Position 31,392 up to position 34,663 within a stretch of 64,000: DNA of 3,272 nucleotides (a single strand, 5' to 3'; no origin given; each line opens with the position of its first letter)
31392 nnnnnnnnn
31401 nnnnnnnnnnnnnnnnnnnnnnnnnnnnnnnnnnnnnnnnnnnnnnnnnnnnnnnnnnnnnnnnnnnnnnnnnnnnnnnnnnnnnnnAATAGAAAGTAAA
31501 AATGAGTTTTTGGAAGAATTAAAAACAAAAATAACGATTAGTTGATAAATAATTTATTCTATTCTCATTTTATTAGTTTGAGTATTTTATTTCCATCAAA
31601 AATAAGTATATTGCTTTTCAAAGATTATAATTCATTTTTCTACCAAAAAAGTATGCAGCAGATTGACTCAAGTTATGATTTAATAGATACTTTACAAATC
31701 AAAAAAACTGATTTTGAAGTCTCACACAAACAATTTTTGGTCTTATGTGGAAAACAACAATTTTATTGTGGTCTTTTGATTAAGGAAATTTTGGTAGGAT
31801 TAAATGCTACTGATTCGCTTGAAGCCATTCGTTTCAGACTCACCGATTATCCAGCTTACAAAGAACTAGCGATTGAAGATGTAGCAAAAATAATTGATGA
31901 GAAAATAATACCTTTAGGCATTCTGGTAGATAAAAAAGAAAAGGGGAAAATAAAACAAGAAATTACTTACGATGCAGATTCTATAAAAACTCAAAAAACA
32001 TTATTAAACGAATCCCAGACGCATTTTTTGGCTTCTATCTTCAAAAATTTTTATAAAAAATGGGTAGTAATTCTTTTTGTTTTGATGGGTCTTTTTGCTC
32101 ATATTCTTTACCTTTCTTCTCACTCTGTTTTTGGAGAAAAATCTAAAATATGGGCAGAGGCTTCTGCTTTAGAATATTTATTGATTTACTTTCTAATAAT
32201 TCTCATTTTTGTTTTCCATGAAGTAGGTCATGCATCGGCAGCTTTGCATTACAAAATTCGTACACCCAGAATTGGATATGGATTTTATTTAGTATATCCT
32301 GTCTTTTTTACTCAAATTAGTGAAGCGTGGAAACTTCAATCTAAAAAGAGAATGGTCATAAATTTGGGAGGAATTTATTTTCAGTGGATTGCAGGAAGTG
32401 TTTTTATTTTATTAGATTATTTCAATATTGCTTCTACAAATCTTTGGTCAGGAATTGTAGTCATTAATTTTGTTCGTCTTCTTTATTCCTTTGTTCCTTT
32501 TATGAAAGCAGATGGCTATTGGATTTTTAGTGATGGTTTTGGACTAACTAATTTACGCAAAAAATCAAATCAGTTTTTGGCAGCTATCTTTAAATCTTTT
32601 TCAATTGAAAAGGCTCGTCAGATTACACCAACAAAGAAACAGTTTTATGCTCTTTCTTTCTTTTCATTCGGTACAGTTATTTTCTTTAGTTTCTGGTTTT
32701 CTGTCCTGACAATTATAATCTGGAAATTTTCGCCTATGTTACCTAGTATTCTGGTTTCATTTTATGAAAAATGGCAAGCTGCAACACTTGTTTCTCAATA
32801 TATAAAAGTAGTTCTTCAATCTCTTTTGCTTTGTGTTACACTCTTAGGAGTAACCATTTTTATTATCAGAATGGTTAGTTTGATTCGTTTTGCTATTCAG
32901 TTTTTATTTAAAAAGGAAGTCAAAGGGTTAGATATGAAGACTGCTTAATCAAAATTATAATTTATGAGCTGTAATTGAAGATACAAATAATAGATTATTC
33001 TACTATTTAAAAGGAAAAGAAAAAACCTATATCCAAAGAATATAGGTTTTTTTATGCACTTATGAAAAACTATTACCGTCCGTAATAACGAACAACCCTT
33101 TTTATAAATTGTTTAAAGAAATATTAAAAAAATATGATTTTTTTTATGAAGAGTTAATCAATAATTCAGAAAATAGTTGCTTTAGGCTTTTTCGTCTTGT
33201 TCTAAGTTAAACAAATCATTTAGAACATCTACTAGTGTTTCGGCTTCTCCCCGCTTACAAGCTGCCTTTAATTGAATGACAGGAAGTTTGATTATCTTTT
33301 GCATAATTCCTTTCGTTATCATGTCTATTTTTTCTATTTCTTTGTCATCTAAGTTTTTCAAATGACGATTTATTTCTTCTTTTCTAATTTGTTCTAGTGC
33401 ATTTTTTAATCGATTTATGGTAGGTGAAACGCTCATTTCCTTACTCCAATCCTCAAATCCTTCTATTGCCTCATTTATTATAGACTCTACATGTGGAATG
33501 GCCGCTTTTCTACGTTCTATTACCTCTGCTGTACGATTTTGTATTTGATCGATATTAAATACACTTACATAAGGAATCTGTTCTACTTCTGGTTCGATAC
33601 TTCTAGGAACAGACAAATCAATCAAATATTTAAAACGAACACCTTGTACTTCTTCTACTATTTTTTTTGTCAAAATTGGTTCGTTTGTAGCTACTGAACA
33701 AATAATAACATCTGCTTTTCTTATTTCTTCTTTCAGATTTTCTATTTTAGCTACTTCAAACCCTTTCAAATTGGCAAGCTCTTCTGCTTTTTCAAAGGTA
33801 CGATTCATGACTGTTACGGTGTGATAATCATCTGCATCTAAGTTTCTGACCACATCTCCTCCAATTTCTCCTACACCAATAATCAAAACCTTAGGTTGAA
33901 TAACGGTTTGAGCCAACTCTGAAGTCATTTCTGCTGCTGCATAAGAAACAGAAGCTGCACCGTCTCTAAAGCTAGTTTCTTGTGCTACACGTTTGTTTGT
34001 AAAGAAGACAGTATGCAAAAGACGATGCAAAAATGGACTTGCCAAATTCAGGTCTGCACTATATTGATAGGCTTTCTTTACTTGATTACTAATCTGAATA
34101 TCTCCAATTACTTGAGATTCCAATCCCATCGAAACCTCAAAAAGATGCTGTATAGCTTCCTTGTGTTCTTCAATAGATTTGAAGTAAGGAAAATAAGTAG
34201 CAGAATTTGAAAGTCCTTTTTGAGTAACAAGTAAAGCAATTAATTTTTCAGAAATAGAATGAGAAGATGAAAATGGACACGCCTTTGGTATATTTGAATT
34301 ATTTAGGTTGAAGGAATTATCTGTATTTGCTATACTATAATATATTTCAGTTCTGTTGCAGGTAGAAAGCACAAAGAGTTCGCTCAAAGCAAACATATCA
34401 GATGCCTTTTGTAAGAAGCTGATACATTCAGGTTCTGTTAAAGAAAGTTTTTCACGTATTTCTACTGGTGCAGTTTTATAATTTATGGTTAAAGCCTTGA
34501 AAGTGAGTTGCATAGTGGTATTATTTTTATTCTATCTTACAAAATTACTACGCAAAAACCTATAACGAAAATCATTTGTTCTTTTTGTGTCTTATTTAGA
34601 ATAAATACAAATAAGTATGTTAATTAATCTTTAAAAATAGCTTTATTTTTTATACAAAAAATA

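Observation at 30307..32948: Orphan ParA ATPase with a disordered acidic partner ending in a Trp-rich tail, divergent from an S2P-like membrane metalloprotease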

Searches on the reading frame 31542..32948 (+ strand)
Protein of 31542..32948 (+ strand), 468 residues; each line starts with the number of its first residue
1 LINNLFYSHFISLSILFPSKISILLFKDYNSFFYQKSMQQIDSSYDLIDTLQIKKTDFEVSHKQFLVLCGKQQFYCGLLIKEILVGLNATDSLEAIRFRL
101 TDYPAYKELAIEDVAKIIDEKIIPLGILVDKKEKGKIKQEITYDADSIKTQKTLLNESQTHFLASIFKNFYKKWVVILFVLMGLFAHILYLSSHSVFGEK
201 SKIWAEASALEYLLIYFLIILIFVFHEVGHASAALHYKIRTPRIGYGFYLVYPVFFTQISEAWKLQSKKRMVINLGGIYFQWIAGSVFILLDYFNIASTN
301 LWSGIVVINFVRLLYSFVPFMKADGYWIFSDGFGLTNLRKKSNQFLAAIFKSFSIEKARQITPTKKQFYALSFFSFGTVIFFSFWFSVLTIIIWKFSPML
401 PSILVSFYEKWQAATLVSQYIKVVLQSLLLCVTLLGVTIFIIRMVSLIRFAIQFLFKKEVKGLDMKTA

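Call 3: search_protein_families(library=pfam, proteins=[window:31542-32948:+], max_evalue=0.01)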
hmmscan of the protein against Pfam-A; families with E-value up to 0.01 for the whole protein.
window:31542-32948:+ (468 aa): 1 family
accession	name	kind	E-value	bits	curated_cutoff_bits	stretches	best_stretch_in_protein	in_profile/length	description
PF02163.28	Peptidase_M50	-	0.001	18.9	27.2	1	217-397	4-106/221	Peptidase family M50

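Call 4: search_protein_families(library=ncbifam, proteins=[window:31542-32948:+], max_evalue=0.01)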
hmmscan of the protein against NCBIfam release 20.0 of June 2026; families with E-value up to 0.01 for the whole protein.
window:31542-32948:+ (468 aa): 1 family
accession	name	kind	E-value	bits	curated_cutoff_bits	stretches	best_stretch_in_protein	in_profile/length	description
NF041824.1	daptide_HExxH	equivalog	4.4e-26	91.9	300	1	149-377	98-331/379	daptide biosynthesis intramembrane metalloprotease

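Call 47: search_solved_structures(query=window:31650-32948:+, max_evalue=10)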
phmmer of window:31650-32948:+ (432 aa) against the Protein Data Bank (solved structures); distinct sequences matched with E-value up to 10: 4.
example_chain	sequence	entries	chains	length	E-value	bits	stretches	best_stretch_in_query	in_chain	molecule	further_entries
7m2m_A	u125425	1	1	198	0.56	12.3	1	290-322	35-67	Guanylate cyclase activator 1A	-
8vsx_A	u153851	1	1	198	0.58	12.3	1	290-322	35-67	Guanylyl cyclase-activating protein 1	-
3o05_A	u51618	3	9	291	0.93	11.6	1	55-112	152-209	Pyridoxine biosynthesis protein SNZ1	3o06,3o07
3fem_A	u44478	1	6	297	0.96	11.5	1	56-112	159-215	Pyridoxine biosynthesis protein SNZ1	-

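Call 75: search_protein_families(library=padloc, proteins=[window:31653-32948:+], max_evalue=0.01)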
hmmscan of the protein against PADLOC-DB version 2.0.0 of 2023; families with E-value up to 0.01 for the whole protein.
window:31653-32948:+ (431 aa): 0 families

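Call 76: search_protein_families(library=phrogs, proteins=[window:31653-32948:+], max_evalue=0.01)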
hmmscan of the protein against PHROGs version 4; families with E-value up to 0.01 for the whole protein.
window:31653-32948:+ (431 aa): 0 families

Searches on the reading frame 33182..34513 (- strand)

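Call 3: search_protein_families(library=pfam, proteins=[window:33182-34513:-], max_evalue=0.01)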
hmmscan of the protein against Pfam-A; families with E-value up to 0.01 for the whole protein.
window:33182-34513:- (443 aa): 15 families
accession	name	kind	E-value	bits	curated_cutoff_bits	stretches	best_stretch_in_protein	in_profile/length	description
PF05201.20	GlutR_N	-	2e-40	138.5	27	1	9-180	2-151/151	Glutamyl-tRNAGlu reductase, N-terminal domain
PF01488.26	Shikimate_DH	-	5.6e-30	104.7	24.3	1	201-325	7-136/138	Shikimate / quinate 5-dehydrogenase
PF00745.25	GlutR_dimer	-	4.3e-24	85.1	22.9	1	342-437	2-99/99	Glutamyl-tRNAGlu reductase, dimerisation domain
PF03446.21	NAD_binding_2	-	6.9e-07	29.9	21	1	209-280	2-69/161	NAD binding domain of 6-phosphogluconate dehydrogenase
PF03807.23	F420_oxidored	-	2.8e-06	28.3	21.6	1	208-277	1-70/94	NADP oxidoreductase coenzyme F420-dependent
PF02826.25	2-Hacid_dh_C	-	3.9e-05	23.6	25.1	1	197-278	27-103/178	D-isomer specific 2-hydroxyacid dehydrogenase, NAD binding domain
PF13460.12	NAD_binding_10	-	9e-05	22.8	27.2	1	215-298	4-94/184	NAD(P)H-binding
PF03435.24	Sacchrp_dh_NADP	-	0.00028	21.7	25.1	1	209-266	1-68/129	Saccharopine dehydrogenase NADP binding domain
PF01262.27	AlaDh_PNT_C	-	0.00031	20.7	23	1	187-276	6-102/214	Alanine dehydrogenase/PNT, C-terminal domain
PF01408.29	GFO_IDH_MocA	-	0.00082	20.5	24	1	208-276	2-70/120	Oxidoreductase family, NAD-binding Rossmann fold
PF13241.12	NAD_binding_7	-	0.0023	18.9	22.1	1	207-290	8-83/104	Putative NAD(P)-binding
PF02254.24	TrkA_N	-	0.0032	18.2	23.8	1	209-260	1-50/116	TrkA-N domain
PF07991.19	KARI_N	-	0.0032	17.5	20.6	1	207-274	5-68/165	Acetohydroxy acid isomeroreductase, NADPH-binding domain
PF02629.25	CoA_binding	-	0.0073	17.5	22.3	0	208-275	5-72/97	CoA binding domain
PF02423.21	OCD_Mu_crystall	-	0.008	15.6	24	0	234-288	161-217/314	Ornithine cyclodeaminase/mu-crystallin family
